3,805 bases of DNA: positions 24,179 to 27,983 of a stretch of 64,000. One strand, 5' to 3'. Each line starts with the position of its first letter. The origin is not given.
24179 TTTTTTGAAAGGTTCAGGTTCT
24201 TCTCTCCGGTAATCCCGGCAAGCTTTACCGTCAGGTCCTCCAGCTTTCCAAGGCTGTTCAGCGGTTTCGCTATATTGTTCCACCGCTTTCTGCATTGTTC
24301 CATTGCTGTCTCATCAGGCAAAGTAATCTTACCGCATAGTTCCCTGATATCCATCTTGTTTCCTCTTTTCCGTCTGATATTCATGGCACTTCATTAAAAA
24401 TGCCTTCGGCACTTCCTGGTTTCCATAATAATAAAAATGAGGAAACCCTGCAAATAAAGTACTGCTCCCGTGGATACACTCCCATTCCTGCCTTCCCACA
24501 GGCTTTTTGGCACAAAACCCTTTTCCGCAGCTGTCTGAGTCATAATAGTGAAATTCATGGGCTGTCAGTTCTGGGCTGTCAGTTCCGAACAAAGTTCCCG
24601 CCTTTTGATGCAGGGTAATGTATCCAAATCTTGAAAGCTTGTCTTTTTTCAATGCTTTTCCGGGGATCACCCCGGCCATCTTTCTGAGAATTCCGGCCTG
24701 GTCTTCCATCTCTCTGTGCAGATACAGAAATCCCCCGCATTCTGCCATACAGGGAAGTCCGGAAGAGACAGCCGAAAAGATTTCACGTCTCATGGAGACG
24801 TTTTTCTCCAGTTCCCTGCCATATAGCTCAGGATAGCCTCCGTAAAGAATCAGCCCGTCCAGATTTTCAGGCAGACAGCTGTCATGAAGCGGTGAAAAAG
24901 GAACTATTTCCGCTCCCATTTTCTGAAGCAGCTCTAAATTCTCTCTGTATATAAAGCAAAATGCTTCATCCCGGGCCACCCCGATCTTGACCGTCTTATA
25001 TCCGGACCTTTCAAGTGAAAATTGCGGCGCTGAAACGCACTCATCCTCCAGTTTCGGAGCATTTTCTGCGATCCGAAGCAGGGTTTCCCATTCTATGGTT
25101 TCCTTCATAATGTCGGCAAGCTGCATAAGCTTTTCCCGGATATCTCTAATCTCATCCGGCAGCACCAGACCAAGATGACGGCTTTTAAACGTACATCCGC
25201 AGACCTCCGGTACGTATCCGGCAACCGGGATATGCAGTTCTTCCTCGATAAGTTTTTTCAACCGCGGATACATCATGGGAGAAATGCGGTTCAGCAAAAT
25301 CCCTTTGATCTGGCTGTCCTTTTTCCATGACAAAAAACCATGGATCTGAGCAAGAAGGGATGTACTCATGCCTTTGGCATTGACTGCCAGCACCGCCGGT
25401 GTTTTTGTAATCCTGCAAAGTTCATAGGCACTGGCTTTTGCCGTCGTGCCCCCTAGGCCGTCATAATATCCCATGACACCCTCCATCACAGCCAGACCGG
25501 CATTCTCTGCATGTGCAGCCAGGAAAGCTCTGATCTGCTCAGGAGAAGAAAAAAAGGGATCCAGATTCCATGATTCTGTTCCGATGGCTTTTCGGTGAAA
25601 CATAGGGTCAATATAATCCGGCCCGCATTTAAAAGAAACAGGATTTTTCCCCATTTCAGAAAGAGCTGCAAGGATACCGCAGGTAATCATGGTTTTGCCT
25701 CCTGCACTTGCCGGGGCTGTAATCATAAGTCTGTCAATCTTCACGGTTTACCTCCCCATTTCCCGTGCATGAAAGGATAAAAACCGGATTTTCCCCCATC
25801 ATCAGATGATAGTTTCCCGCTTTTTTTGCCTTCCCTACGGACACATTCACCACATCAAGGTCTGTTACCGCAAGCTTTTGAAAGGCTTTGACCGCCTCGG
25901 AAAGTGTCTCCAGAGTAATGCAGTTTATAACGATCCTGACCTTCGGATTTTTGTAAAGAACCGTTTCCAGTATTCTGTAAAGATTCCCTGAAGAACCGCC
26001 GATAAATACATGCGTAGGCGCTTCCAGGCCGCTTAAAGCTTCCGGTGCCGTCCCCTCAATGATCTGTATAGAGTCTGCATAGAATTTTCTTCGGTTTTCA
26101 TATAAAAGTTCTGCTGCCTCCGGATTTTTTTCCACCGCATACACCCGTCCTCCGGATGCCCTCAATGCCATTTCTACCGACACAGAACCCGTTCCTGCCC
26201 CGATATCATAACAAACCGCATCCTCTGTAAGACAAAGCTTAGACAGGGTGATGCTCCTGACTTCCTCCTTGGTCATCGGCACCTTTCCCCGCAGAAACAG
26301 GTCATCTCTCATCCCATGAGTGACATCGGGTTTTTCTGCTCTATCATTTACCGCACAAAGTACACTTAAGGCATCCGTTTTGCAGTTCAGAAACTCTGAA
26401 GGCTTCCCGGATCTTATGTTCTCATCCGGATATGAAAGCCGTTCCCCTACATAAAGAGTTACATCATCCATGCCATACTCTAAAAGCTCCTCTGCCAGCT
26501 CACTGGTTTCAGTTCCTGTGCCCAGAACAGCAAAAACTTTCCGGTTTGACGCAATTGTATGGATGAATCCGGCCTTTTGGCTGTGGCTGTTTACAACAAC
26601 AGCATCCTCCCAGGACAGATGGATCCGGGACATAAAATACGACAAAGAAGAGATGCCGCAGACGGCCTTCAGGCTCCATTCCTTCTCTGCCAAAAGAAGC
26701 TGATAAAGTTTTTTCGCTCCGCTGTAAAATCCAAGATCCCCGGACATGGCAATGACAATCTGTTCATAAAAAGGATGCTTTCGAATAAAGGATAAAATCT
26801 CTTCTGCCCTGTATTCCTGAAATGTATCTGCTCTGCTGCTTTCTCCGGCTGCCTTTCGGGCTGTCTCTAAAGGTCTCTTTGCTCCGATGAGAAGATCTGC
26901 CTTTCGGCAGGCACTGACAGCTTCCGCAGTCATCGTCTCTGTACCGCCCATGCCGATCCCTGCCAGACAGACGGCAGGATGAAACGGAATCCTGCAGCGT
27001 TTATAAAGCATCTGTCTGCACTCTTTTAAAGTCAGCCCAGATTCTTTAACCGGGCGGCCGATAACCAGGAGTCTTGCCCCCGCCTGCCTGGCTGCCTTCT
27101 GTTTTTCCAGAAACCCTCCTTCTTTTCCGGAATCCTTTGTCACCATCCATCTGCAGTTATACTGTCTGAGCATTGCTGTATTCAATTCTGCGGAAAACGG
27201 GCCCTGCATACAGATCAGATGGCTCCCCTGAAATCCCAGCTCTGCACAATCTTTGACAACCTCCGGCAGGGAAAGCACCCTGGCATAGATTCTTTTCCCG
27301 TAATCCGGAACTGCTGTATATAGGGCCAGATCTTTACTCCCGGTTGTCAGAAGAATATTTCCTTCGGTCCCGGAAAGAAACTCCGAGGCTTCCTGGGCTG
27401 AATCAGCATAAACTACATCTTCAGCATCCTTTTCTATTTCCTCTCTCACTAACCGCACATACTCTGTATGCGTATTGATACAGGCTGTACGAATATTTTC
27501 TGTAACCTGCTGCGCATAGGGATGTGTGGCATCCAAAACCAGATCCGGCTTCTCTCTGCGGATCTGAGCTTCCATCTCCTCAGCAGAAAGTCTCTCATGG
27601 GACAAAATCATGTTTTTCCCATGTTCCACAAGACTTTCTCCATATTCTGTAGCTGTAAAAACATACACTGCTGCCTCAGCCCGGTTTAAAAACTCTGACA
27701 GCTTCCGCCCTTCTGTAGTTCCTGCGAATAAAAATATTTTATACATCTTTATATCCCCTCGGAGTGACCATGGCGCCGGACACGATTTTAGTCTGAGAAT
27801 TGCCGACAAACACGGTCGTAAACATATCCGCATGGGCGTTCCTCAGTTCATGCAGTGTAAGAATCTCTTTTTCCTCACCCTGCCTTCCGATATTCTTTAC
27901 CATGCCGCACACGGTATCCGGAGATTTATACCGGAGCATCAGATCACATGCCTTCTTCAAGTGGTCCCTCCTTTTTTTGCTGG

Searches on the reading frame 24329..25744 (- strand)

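Call 85: search_protein_families(library=pfam, proteins=[window:24329-25744:-], max_evalue=1e-8)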
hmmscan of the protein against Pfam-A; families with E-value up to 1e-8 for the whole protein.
window:24329-25744:- (471 aa): 1 family
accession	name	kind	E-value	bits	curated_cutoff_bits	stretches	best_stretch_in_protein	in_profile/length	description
PF07685.20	GATase_3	-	1.7e-23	83.7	27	1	253-400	1-146/196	CobB/CobQ-like glutamine amidotransferase domain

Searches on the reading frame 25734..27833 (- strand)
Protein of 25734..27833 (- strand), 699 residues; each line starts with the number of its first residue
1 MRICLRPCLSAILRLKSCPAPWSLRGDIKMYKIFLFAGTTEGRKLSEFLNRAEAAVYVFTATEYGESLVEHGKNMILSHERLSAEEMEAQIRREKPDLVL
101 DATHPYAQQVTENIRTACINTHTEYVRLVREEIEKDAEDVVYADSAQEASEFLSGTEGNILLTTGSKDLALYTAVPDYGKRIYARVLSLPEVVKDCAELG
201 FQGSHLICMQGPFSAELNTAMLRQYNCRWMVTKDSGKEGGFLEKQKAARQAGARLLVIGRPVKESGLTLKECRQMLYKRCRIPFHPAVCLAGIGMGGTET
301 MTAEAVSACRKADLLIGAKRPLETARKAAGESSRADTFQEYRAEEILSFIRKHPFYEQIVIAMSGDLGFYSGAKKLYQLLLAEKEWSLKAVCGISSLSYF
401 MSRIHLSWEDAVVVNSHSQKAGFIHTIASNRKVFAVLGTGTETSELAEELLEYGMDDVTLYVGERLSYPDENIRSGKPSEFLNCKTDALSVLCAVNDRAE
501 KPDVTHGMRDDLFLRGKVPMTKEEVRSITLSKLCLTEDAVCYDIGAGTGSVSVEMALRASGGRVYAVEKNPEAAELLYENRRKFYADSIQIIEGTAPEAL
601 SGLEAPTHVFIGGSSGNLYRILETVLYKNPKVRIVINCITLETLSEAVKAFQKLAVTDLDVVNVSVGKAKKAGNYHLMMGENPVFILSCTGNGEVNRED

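Call 85: search_protein_families(library=pfam, proteins=[window:25734-27833:-], max_evalue=1e-8)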
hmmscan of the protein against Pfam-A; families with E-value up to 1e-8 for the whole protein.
window:25734-27833:- (699 aa): 2 families
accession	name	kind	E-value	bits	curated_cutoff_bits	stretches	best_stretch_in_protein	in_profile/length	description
PF02571.20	CbiJ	-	3e-71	240.1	28.6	1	32-272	1-229/234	Precorrin-6x reductase CbiJ/CobK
PF00590.25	TP_methylase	-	2.5e-20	73.8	27.8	1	288-477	2-207/212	Tetrapyrrole (Corrin/Porphyrin) Methylases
